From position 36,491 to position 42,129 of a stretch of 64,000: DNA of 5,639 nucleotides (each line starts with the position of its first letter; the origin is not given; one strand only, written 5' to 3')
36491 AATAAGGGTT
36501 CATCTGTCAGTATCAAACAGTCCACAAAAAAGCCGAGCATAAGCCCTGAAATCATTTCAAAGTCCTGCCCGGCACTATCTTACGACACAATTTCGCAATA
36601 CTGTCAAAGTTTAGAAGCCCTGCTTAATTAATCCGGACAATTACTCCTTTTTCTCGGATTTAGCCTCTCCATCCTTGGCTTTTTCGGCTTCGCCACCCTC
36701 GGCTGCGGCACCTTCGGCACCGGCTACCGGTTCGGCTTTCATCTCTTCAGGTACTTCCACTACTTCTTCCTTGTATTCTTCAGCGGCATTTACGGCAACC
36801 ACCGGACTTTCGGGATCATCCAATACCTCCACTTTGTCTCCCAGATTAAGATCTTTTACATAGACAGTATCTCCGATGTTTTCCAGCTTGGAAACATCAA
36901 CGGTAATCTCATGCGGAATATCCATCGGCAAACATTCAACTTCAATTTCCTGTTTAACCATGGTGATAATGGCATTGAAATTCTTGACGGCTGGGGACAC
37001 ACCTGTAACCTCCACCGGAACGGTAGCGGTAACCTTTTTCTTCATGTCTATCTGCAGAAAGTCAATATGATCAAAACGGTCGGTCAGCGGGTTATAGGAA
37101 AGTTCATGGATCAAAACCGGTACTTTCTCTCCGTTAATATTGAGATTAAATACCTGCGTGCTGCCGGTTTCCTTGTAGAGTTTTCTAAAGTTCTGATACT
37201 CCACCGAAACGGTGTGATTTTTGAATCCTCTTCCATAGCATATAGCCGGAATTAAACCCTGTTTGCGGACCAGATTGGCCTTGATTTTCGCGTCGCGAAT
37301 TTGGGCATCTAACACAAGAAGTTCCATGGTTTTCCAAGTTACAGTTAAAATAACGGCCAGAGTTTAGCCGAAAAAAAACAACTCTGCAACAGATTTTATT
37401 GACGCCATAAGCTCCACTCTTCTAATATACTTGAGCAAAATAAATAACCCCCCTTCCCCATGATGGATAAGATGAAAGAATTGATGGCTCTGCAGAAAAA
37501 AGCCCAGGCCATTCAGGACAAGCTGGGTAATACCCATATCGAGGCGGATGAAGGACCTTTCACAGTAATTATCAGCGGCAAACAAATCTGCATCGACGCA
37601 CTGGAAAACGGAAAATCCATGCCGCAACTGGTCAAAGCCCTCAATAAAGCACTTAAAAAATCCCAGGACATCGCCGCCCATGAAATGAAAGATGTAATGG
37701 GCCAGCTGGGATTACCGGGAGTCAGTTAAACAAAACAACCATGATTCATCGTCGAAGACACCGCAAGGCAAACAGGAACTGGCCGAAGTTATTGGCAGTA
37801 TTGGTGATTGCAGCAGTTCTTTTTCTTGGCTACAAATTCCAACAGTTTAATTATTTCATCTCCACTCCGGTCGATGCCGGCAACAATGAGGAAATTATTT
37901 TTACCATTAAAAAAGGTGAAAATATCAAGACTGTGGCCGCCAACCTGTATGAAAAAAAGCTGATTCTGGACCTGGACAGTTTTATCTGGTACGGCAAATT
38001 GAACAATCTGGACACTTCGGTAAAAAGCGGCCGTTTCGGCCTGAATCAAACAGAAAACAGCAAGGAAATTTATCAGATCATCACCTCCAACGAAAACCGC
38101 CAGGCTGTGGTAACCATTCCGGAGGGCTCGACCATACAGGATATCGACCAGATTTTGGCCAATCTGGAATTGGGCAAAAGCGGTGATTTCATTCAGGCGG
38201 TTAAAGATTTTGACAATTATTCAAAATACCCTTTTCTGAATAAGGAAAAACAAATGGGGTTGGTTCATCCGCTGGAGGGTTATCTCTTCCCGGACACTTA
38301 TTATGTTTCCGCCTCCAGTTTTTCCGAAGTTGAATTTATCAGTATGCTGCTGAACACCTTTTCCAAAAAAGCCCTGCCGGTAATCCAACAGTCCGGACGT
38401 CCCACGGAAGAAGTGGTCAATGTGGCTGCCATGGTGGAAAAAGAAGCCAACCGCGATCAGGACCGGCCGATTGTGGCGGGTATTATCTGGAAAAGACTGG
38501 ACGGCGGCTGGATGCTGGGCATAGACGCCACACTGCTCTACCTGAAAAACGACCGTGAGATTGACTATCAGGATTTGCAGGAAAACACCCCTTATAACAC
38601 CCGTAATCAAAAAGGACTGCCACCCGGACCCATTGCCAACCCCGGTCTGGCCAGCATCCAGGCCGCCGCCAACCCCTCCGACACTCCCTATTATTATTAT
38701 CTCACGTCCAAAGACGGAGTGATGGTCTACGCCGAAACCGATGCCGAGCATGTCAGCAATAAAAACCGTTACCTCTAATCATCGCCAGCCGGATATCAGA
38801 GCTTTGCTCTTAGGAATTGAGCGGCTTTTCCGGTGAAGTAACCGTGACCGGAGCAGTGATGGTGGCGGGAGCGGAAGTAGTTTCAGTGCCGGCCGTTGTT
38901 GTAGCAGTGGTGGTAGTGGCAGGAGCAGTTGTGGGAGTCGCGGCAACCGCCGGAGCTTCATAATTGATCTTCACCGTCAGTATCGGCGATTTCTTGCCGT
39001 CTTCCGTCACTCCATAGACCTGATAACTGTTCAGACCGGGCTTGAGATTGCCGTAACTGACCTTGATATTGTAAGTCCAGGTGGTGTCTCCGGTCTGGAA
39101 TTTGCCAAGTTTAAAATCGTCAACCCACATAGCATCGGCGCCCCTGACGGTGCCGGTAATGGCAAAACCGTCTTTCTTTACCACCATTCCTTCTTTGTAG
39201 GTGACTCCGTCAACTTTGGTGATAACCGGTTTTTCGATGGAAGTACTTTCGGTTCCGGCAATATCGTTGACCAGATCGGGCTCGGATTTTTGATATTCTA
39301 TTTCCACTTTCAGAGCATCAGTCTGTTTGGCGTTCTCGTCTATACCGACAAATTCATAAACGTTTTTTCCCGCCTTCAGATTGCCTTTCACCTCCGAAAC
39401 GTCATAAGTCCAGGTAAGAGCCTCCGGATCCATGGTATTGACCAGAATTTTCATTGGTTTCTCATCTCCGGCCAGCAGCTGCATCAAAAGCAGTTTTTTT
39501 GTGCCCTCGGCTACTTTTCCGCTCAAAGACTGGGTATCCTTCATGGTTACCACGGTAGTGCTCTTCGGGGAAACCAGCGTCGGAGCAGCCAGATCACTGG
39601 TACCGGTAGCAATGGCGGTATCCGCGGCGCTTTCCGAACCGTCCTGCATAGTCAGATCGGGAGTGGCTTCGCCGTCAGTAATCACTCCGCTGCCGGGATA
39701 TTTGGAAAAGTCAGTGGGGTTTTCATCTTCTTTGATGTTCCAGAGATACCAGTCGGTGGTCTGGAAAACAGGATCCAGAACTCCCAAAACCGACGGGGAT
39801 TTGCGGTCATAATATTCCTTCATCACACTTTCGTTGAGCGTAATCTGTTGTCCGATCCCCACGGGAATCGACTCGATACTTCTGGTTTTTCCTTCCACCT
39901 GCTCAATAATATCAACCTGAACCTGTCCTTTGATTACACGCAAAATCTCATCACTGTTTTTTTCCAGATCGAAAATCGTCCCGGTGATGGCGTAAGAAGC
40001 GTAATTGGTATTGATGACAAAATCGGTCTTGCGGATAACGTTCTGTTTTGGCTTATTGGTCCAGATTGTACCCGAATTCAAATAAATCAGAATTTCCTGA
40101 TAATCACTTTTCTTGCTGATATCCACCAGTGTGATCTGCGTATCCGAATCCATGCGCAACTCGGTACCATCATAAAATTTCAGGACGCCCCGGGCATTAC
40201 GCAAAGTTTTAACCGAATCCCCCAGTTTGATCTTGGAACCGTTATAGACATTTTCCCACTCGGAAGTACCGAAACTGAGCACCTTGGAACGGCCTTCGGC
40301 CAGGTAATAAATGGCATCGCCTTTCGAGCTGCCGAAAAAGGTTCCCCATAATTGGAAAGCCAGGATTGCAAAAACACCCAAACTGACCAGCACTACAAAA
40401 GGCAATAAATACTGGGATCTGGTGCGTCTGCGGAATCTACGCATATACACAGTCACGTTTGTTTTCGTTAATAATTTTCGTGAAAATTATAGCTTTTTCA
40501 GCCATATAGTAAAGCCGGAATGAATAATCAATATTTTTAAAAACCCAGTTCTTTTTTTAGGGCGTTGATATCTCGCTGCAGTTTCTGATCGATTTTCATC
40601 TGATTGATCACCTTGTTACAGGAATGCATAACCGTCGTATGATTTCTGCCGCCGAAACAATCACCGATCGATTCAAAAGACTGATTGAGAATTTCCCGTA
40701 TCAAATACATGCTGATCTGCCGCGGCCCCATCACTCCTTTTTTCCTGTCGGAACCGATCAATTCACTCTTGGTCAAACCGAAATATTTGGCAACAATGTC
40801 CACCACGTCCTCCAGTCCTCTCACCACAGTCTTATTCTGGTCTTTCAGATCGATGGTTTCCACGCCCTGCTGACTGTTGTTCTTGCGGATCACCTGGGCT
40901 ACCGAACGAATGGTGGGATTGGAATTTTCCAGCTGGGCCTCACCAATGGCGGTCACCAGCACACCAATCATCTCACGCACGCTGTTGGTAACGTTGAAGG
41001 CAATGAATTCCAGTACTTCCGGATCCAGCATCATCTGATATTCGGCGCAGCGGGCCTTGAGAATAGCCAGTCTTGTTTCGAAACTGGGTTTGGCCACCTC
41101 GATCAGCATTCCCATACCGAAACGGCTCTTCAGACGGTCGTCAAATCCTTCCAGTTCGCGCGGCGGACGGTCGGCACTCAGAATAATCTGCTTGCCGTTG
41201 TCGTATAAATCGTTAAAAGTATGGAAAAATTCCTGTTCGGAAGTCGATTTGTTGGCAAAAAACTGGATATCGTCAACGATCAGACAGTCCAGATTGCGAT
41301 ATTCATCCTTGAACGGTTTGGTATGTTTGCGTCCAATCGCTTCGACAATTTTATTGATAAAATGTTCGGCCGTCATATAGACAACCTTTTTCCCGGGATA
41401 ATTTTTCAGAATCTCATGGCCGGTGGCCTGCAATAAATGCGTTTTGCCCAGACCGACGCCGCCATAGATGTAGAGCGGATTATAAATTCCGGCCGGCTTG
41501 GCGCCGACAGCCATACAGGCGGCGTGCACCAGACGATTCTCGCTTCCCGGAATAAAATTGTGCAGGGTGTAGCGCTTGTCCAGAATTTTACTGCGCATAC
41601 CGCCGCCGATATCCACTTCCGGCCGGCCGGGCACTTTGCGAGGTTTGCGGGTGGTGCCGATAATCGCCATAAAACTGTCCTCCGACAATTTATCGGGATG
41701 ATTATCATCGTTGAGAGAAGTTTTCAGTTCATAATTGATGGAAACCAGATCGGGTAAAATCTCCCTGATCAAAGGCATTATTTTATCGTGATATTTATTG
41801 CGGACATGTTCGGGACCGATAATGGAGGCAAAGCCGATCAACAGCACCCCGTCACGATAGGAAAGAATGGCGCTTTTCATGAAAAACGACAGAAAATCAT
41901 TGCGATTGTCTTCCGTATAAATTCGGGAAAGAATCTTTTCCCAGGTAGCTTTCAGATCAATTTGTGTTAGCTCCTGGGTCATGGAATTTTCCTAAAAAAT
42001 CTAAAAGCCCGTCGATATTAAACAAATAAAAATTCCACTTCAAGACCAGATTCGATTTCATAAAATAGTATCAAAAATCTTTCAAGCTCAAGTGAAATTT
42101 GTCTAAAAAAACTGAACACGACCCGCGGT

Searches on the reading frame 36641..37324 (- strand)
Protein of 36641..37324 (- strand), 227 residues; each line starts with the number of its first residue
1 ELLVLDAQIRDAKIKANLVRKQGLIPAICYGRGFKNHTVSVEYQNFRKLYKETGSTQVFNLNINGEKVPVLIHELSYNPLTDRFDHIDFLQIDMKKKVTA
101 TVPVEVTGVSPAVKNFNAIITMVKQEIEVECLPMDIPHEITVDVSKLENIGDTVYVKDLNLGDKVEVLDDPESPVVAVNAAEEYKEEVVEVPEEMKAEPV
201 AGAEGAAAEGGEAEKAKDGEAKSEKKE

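Call 62: search_protein_families(library=pfam, proteins=[window:36641-37324:-], max_evalue=0.001)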
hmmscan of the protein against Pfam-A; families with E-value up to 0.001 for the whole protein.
window:36641-37324:- (227 aa): 2 families
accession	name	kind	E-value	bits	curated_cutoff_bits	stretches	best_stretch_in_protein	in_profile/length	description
PF14693.11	Ribosomal_TL5_C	-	9e-23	80.9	27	1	97-181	1-83/84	Ribosomal protein TL5, C-terminal domain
PF01386.24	Ribosomal_L25p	-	1.4e-19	70.8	23.6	1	5-89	1-82/82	Ribosomal L25p family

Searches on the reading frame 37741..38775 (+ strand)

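Call 62: search_protein_families(library=pfam, proteins=[window:37741-38775:+], max_evalue=0.001)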
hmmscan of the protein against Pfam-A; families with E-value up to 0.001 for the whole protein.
window:37741-38775:+ (345 aa): 1 family
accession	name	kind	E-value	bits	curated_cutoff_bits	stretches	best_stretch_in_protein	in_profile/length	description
PF02618.21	YceG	-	2.8e-69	234.1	32.4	1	54-342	1-274/275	YceG-like family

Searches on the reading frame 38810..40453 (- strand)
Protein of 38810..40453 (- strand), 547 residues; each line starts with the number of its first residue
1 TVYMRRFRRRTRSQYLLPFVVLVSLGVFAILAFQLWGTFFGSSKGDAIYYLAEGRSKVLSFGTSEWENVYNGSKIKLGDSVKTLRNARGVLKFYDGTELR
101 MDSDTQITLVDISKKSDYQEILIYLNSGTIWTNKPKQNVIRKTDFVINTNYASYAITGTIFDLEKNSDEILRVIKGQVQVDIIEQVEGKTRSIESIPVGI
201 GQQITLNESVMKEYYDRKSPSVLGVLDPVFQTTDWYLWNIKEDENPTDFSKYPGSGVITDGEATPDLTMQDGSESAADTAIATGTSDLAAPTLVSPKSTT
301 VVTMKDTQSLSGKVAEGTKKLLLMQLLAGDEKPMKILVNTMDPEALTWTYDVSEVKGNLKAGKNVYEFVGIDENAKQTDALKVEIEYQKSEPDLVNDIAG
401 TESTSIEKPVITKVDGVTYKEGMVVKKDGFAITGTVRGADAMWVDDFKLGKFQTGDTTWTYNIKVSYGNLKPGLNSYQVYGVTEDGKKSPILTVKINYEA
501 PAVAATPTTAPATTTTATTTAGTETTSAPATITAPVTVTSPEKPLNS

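Call 62: search_protein_families(library=pfam, proteins=[window:38810-40453:-], max_evalue=0.001)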
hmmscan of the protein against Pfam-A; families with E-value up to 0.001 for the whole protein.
window:38810-40453:- (547 aa): 1 family
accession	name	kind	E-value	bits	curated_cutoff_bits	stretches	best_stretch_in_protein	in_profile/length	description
PF04773.18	FecR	-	2.1e-11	44.6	24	1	80-179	2-97/97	FecR protein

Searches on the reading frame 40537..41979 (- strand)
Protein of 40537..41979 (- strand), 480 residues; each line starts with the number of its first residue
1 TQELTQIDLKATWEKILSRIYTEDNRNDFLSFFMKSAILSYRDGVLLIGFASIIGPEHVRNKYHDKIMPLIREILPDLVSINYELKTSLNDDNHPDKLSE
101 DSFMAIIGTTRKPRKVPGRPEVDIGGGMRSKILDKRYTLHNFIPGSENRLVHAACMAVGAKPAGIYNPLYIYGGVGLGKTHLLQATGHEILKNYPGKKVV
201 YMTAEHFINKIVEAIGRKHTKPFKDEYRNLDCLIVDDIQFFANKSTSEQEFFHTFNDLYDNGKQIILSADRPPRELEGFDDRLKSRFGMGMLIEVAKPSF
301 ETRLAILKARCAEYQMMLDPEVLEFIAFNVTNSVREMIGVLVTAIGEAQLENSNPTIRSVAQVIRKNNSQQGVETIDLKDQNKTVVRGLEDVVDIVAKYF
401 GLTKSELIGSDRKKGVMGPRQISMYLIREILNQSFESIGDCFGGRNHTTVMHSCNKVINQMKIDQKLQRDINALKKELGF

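Call 62: search_protein_families(library=pfam, proteins=[window:40537-41979:-], max_evalue=0.001)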
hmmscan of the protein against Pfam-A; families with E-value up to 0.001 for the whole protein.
window:40537-41979:- (480 aa): 6 families
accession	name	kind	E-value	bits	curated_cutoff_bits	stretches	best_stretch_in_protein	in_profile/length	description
PF00308.24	Bac_DnaA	-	7.3e-65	218.5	23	1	133-293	1-161/162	Bacterial DnaA ATPAse domain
PF08299.17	Bac_DnaA_C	-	3e-26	91.7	31.5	1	390-457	2-69/69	Bacterial dnaA protein helix-turn-helix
PF01695.23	IstB_IS21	-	3.1e-08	33.9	24.1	1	171-268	97-192/238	IstB-like ATP binding protein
PF13401.12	AAA_22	-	0.0001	23.1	27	0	169-264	8-117/130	AAA domain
PF00004.35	AAA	-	0.00026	21.9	21.2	1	170-271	2-110/131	ATPase family associated with various cellular activities (AAA)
PF03969.22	AFG1_ATPase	-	0.00046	19.7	27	0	168-185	63-80/361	AFG1-like ATPase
